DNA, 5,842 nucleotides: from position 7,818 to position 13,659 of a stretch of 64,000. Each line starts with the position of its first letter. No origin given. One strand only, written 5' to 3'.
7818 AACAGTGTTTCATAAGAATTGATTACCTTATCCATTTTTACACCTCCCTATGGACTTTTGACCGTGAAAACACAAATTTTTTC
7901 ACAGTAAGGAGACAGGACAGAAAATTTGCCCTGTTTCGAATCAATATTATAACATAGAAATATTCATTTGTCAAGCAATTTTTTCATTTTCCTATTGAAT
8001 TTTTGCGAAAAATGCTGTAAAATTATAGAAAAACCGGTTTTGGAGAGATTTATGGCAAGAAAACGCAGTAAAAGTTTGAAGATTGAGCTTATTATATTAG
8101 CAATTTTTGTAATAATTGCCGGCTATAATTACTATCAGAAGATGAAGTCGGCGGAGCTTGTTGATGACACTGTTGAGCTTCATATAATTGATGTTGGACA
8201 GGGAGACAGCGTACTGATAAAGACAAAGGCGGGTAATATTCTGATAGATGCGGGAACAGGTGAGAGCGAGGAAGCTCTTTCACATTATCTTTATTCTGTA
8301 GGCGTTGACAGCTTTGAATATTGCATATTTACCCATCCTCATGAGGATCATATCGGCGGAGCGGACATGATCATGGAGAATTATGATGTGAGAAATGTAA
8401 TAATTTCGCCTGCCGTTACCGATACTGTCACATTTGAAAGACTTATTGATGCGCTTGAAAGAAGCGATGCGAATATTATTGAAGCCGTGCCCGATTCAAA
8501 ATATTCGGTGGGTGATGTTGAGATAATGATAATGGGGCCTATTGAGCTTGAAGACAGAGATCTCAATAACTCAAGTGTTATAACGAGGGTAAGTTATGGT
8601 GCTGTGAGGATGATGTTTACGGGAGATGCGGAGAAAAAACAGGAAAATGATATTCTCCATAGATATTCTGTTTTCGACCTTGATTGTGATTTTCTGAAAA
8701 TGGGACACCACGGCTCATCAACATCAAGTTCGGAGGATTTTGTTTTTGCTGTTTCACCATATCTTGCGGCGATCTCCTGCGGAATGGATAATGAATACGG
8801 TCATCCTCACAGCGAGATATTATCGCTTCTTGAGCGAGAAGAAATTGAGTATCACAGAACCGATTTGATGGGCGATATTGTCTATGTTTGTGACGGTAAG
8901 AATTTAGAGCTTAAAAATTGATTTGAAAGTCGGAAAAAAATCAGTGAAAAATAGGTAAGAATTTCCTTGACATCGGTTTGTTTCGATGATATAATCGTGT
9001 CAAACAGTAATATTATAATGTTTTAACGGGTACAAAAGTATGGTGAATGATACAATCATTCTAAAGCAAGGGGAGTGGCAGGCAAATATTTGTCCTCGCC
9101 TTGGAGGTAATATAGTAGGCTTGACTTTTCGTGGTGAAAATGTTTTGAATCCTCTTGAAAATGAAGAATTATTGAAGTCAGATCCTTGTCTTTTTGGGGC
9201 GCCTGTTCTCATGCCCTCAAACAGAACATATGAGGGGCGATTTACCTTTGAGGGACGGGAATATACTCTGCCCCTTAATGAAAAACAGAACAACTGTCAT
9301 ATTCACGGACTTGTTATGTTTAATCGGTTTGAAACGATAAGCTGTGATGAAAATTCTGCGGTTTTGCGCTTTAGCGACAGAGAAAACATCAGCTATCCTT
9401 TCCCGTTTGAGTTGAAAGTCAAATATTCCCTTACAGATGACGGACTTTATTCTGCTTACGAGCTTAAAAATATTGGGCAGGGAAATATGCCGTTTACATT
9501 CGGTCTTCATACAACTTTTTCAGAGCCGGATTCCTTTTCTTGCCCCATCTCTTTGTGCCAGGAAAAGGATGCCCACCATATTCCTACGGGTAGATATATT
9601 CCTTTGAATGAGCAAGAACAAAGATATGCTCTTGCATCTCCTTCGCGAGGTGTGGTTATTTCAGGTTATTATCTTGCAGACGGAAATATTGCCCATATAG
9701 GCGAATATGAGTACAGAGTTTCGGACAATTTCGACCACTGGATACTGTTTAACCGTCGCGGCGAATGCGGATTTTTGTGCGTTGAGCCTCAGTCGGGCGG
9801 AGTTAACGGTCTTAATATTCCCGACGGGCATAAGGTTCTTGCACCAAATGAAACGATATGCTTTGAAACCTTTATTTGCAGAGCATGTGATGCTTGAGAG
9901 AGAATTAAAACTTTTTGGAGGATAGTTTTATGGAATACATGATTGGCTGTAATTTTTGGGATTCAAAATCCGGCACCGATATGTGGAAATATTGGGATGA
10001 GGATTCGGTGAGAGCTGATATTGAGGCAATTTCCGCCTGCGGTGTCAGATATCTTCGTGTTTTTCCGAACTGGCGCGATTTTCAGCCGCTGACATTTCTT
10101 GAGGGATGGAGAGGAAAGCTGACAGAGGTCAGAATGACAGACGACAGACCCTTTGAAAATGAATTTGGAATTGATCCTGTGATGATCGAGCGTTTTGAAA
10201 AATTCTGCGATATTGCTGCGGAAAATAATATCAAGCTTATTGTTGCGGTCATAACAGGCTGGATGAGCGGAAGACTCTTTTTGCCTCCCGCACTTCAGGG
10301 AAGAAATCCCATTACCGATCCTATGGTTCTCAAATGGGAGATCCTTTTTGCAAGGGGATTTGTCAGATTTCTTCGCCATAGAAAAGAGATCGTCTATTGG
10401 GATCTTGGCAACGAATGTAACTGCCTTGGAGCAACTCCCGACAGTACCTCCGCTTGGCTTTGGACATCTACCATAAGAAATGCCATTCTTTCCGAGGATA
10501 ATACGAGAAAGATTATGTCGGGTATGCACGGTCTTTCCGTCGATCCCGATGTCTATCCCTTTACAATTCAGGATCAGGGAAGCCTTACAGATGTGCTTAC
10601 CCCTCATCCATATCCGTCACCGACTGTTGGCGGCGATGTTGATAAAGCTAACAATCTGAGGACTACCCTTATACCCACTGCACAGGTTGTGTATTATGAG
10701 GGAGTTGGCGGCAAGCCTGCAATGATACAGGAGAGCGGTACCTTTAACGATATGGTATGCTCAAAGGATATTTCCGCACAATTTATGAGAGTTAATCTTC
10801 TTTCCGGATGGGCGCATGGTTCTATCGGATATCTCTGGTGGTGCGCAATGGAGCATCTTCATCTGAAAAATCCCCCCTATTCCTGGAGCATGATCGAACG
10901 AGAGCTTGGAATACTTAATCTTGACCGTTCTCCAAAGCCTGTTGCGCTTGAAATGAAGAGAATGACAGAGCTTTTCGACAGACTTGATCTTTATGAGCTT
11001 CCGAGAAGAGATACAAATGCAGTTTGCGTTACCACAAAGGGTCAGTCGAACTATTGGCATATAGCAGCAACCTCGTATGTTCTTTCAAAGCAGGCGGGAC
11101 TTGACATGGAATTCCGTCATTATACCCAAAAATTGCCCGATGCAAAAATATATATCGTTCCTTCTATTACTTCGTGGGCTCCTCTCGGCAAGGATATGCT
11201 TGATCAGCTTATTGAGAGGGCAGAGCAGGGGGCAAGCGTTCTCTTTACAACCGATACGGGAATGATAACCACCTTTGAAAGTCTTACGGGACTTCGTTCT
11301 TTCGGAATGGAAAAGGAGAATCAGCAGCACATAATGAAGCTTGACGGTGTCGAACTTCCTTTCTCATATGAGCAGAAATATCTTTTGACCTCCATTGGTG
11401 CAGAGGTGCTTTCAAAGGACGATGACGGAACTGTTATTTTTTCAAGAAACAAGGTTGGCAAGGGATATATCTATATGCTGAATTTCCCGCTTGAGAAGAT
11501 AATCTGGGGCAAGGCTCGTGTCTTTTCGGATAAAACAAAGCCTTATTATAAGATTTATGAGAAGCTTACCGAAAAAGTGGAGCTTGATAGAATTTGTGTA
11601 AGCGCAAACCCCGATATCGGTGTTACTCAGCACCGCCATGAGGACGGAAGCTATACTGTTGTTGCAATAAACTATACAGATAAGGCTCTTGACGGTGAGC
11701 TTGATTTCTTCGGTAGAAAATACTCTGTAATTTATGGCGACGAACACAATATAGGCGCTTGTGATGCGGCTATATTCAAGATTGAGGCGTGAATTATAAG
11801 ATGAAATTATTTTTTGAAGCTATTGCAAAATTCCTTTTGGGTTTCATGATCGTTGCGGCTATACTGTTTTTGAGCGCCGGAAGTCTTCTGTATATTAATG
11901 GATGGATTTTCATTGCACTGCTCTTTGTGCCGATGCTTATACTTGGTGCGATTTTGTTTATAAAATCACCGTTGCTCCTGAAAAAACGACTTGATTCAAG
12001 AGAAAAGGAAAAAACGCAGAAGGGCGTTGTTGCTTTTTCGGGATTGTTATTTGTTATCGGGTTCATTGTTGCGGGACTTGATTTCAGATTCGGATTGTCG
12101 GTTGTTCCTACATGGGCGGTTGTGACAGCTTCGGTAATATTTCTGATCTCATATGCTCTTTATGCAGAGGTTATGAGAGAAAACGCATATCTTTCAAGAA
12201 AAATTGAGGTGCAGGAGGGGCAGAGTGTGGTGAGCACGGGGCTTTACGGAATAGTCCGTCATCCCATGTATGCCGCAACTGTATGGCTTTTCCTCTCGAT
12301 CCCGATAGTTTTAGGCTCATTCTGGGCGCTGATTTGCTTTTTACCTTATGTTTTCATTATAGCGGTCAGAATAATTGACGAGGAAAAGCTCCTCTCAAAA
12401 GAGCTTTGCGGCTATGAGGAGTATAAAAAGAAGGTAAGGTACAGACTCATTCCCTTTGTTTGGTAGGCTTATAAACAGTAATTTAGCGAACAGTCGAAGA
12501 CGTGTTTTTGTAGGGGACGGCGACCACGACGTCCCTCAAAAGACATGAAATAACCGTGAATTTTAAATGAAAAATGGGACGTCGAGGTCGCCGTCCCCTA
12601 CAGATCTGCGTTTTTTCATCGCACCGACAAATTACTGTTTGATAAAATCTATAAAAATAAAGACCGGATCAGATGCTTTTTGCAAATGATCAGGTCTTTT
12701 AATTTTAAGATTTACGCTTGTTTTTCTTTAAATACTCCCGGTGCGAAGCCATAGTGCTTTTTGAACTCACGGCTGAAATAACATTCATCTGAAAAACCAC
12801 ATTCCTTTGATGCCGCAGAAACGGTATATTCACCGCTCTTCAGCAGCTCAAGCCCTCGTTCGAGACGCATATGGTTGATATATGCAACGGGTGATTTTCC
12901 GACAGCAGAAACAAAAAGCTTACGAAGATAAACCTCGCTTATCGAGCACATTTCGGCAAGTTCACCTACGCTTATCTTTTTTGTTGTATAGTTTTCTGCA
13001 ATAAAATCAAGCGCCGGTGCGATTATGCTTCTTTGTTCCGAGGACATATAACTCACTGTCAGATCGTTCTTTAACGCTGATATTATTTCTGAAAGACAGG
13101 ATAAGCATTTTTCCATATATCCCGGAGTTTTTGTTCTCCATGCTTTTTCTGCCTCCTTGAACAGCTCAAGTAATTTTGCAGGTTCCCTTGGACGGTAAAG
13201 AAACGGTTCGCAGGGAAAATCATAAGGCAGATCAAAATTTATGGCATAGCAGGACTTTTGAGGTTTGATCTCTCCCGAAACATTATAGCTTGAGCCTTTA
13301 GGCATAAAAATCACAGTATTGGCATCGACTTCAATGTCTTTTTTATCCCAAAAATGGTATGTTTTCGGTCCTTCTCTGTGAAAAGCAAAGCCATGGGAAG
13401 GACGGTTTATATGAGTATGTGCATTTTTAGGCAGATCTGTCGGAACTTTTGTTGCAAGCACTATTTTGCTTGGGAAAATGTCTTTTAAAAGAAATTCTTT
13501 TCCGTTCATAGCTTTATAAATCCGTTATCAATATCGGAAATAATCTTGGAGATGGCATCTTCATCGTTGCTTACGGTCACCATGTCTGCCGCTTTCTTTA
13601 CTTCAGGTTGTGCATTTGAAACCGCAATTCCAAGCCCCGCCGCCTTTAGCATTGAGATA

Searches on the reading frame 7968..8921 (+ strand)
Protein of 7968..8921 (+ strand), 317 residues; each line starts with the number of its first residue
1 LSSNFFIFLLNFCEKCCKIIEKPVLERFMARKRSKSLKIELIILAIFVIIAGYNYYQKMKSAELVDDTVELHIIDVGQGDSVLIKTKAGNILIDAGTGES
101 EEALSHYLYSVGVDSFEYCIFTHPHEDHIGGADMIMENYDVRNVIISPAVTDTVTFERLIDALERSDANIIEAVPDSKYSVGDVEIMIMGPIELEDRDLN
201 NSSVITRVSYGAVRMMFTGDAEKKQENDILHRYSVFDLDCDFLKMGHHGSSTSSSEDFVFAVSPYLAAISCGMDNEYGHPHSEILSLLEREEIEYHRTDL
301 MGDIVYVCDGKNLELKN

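Call 75: search_protein_families(library=pfam, proteins=[window:7968-8921:+], max_evalue=0.00001)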
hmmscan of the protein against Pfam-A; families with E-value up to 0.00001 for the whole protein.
window:7968-8921:+ (317 aa): 2 families
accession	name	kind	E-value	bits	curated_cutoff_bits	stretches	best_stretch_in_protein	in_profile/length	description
PF00753.33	Lactamase_B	-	1.4e-18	68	22.7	1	75-264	2-187/196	Metallo-beta-lactamase superfamily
PF12706.13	Lactamase_B_2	-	3.4e-07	30.5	27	1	90-238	2-159/200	Beta-lactamase superfamily domain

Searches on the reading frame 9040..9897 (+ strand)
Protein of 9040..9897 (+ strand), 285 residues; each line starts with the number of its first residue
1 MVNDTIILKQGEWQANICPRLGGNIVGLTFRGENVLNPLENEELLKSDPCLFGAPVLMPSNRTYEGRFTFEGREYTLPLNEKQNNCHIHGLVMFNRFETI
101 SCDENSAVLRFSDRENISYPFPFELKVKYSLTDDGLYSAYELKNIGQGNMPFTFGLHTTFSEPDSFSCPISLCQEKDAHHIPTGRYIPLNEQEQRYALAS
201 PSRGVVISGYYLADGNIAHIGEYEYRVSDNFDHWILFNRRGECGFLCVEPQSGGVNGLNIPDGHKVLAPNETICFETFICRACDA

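Call 75: search_protein_families(library=pfam, proteins=[window:9040-9897:+], max_evalue=0.00001)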
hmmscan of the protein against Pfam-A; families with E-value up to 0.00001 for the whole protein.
window:9040-9897:+ (285 aa): 1 family
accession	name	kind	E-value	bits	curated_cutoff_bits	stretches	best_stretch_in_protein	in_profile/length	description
PF01263.26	Aldose_epim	-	7.6e-28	98.2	27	1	17-194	14-200/299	Aldose 1-epimerase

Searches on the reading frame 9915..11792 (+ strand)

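Call 40: search_protein_families(library=pfam, proteins=[window:9915-11792:+])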
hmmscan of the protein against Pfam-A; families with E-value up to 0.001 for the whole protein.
window:9915-11792:+ (625 aa): 1 family
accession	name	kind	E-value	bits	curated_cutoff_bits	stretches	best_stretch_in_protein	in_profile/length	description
PF00150.24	Cellulase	-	7.6e-05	22.8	23.5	1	85-311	55-268/272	Cellulase (glycosyl hydrolase family 5)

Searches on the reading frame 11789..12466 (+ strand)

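Call 40: search_protein_families(library=pfam, proteins=[window:11789-12466:+])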
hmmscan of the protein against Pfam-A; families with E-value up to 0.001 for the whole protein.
window:11789-12466:+ (225 aa): 4 families
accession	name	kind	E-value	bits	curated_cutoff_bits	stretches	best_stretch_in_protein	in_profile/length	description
PF04140.19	ICMT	-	7.3e-09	36.4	24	1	119-203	6-94/95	Isoprenylcysteine carboxyl methyltransferase (ICMT) family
PF04191.18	PEMT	-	9e-09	36.2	25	1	117-204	9-100/105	Phospholipid methyltransferase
PF01222.22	ERG4_ERG24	-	2.4e-06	27.1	27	1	137-225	341-432/432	Ergosterol biosynthesis ERG4/ERG24 family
PF02544.21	Steroid_dh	-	0.00058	20.3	22.6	1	106-225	37-150/150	3-oxo-5-alpha-steroid 4-dehydrogenase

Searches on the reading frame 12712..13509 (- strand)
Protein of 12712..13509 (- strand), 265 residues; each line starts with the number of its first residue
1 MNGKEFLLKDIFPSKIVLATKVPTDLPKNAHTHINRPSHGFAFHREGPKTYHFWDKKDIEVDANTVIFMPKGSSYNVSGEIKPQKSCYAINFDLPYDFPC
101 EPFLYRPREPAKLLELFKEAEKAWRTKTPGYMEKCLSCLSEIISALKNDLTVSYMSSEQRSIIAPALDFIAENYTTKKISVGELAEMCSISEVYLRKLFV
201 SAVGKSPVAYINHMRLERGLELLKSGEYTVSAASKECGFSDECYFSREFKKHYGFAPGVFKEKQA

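Call 5: search_protein_families(library=pfam, proteins=[window:12712-13509:-])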
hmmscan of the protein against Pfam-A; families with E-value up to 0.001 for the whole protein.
window:12712-13509:- (265 aa): 2 families
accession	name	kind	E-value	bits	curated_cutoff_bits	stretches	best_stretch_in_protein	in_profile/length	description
PF12833.13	HTH_18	-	6.9e-18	65.2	33.6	1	184-262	1-79/80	Helix-turn-helix domain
PF00165.29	HTH_AraC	-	1.9e-13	50.6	26.6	2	170-212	1-42/42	Bacterial regulatory helix-turn-helix proteins, AraC family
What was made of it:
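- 12712..13509 (-): AraC-family regulator, the likely substrate-responsive activator of the GRE operon. PF12833 and PF00165 (call 5).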

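Call 6: search_protein_families(library=ncbifam, proteins=[window:12712-13509:-])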
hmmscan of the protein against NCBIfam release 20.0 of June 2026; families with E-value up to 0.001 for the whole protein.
window:12712-13509:- (265 aa): 27 families (the best 25 are shown)
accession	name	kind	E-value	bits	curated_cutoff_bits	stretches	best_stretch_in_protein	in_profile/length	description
NF007860.0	PRK10572.1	equivalog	5.4e-16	58.3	208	1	111-264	134-285/292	arabinose operon transcriptional regulator AraC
TIGR04094.1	adjacent_YSIRK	equivalog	2.4e-14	53.1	200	1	160-261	284-383/383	YSIRK-targeted surface antigen transcriptional regulator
NF047455.1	TF_Staph_AryK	equivalog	1.1e-13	50.3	850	1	148-264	144-259/759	transcriptional regulator AryK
NF049932.1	TranspRegBtr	equivalog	1.2e-13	50.4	900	1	152-263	155-265/531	bacillibactin transport transcriptional regulator Btr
NF047788.1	TransRegPocR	equivalog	1.3e-13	50.9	500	1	150-264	178-291/296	transcriptional regulator PocR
NF010028.0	PRK13503.1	equivalog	9.5e-13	48.2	288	1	142-261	153-270/278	HTH-type transcriptional activator RhaS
NF033869.1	viru_reg_Rsp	equivalog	5.8e-12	44.9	400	1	159-261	145-246/701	AraC family transcriptional regulator Rsp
NF007243.0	PRK09685.1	equivalog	1.3e-10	41.2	199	1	143-263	179-301/303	transcriptional regulator FeaR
NF006902.0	PRK09393.1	equivalog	1.7e-10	40.6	425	1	156-263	215-321/327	transcriptional regulator FtrA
NF010026.0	PRK13501.1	equivalog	2.2e-09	36.9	363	1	179-263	193-277/290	HTH-type transcriptional activator RhaR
NF041686.2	ant_diox_reg_AndR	equivalog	4.5e-09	36.4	350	1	154-258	210-315/321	anthranilate 1,2-dioxygenase regulatory protein AndR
NF052371.1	TransRegGbdRPseu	equivalog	7.9e-09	35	480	1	172-257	235-320/365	choline metabolism transcriptional regulator GbdR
NF007693.0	PRK10371.1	equivalog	1.2e-08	34.5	253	1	137-261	174-297/309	transcriptional regulator MelR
NF010025.2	PRK13500.1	equivalog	7e-08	32.4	525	1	178-263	192-277/282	HTH-type transcriptional activator RhaR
NF012144.2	ramA_TF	equivalog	9.5e-08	32.4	180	1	162-263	6-106/108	RamA family antibiotic efflux transcriptional regulator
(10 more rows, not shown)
